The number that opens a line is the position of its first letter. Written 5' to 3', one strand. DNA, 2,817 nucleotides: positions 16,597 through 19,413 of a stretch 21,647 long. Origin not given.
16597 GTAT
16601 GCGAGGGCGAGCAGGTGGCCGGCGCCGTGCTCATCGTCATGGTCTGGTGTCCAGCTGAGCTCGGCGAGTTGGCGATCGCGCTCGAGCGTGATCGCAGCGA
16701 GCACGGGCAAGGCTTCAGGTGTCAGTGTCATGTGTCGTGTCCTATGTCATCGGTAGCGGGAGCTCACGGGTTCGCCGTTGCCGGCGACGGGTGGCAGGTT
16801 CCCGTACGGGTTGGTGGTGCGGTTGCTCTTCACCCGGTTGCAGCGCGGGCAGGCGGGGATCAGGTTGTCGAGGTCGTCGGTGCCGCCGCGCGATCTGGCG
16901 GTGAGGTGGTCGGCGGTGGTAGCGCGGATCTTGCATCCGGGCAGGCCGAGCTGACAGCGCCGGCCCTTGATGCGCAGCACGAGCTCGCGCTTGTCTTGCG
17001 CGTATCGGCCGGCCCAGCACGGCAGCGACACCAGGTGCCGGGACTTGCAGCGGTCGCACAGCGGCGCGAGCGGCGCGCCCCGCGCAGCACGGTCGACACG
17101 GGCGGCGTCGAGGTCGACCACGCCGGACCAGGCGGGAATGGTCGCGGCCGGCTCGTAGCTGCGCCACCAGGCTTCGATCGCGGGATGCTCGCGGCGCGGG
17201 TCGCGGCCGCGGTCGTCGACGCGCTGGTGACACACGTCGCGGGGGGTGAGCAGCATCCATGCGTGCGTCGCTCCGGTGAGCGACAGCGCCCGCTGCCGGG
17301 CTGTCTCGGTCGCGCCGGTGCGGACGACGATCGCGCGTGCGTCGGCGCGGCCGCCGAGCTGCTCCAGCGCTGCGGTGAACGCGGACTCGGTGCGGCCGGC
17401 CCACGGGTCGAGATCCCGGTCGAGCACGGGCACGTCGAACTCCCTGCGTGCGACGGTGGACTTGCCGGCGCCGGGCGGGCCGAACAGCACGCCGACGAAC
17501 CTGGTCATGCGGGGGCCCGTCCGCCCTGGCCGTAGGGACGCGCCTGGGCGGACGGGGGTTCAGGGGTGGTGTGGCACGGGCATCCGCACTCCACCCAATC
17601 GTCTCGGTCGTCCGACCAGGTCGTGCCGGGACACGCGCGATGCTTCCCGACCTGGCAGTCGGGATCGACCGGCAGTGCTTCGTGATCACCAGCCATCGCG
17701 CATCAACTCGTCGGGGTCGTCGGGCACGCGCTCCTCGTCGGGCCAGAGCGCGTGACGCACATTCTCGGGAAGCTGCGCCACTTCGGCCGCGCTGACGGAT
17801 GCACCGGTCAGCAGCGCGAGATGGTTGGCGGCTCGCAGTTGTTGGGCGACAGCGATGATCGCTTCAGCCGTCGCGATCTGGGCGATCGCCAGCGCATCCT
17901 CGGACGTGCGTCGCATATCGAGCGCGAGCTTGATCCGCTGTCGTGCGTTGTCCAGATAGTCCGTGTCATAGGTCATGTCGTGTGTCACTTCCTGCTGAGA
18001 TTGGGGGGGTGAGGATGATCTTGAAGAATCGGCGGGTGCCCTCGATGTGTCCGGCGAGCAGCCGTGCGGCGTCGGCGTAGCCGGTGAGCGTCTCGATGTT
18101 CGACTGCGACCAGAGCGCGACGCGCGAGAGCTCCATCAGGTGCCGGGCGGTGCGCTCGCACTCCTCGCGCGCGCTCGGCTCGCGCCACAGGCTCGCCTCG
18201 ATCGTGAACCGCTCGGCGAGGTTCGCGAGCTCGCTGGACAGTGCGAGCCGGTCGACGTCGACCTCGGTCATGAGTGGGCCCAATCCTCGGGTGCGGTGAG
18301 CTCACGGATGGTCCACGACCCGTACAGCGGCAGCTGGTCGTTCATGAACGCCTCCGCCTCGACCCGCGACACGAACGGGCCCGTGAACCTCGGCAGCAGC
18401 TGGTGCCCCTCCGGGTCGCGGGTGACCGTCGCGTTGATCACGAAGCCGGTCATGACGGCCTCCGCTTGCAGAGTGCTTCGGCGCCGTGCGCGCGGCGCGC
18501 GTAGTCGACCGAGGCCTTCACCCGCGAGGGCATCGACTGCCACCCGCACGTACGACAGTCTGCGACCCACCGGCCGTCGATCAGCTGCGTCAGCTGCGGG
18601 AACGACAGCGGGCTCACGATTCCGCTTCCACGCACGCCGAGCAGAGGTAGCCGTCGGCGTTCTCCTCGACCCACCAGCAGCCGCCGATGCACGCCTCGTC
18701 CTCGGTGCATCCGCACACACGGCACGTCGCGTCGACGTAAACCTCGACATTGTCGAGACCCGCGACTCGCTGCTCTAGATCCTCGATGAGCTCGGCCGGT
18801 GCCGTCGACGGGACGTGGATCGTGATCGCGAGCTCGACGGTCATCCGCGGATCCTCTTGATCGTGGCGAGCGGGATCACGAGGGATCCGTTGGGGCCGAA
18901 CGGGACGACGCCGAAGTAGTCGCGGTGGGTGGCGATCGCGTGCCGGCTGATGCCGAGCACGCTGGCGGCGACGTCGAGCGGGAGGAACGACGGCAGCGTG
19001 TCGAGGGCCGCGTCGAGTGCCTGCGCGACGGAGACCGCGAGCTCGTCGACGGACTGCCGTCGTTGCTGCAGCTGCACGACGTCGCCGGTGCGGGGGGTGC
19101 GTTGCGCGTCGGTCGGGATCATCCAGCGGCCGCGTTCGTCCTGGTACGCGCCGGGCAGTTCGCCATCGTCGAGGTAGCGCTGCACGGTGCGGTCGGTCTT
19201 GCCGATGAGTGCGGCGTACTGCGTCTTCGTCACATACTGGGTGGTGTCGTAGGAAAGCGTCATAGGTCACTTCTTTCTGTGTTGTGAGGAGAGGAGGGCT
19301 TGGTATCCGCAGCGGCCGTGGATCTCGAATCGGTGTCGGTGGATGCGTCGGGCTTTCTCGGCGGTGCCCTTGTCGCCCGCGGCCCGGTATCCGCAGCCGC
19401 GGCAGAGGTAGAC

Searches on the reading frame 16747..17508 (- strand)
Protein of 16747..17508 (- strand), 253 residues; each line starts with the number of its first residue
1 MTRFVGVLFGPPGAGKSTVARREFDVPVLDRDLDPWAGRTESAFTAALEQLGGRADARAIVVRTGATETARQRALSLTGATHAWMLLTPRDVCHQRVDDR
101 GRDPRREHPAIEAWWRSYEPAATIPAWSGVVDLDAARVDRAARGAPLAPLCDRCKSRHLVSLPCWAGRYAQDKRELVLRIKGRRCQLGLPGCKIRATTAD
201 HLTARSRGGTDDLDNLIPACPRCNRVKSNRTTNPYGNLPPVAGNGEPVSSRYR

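Call 55: search_protein_families(library=phrogs, proteins=[window:16747-17508:-], max_evalue=0.001)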
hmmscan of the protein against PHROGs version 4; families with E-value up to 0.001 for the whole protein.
window:16747-17508:- (253 aa): 18 families
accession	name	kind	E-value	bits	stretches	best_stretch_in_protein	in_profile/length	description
phrog_2118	-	DNA, RNA and nucleotide metabolism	4.8e-13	50.3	1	191-233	183-227/301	HNH endonuclease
phrog_333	-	DNA, RNA and nucleotide metabolism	1.2e-11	45.9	1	173-232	24-83/138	HNH endonuclease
phrog_5718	-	DNA, RNA and nucleotide metabolism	1.1e-10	42.1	1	169-234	115-180/394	HNH endonuclease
phrog_4581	-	head and packaging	1.6e-10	42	0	172-233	55-114/395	terminase small subunit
phrog_338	-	DNA, RNA and nucleotide metabolism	3.1e-10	41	1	190-239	222-267/340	HNH endonuclease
phrog_2214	-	DNA, RNA and nucleotide metabolism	8.2e-09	36.1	1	168-235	179-244/429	HNH endonuclease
phrog_144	-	DNA, RNA and nucleotide metabolism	3.2e-08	34.4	1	170-236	72-141/175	HNH endonuclease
phrog_8660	-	DNA, RNA and nucleotide metabolism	3.5e-08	34.8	1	182-232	131-181/196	HNH endonuclease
phrog_9645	-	DNA, RNA and nucleotide metabolism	1.2e-07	32.5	1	171-242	10-84/168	HNH endonuclease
phrog_589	-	DNA, RNA and nucleotide metabolism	2.8e-07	31.4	1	170-233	79-144/179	HNH endonuclease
phrog_1035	-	DNA, RNA and nucleotide metabolism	2.1e-06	28.8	1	195-235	178-218/271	endonuclease VII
phrog_16726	-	DNA, RNA and nucleotide metabolism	2.3e-06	28.5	1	194-235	107-148/308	HNH endonuclease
phrog_6050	-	DNA, RNA and nucleotide metabolism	3.5e-06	27.1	1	171-232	300-362/402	HNH endonuclease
phrog_1271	-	DNA, RNA and nucleotide metabolism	2.2e-05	25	1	168-231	249-319/361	HNH endonuclease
phrog_7785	-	DNA, RNA and nucleotide metabolism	4.1e-05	24.6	1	171-230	59-114/147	HNH endonuclease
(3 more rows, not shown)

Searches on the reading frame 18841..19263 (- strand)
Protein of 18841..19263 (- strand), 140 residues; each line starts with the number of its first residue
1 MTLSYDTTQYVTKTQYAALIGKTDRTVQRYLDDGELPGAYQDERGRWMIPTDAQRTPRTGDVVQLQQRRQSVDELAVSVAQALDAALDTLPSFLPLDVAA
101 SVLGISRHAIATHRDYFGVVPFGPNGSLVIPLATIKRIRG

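Call 55: search_protein_families(library=phrogs, proteins=[window:18841-19263:-], max_evalue=0.001)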
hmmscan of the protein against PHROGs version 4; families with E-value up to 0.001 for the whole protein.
window:18841-19263:- (140 aa): 4 families
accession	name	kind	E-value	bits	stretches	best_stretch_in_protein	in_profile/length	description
phrog_22141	-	DNA, RNA and nucleotide metabolism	4.9e-18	66.5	1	10-140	37-166/166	DNA binding protein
phrog_57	-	head and packaging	1.6e-05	25.8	1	9-49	11-50/199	terminase small subunit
phrog_2474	-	transcription regulation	5.7e-05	24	1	7-48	45-86/118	MerR-like transcriptional regulator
phrog_10045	-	DNA, RNA and nucleotide metabolism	9.9e-05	23.1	1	6-52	16-61/74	HTH DNA binding protein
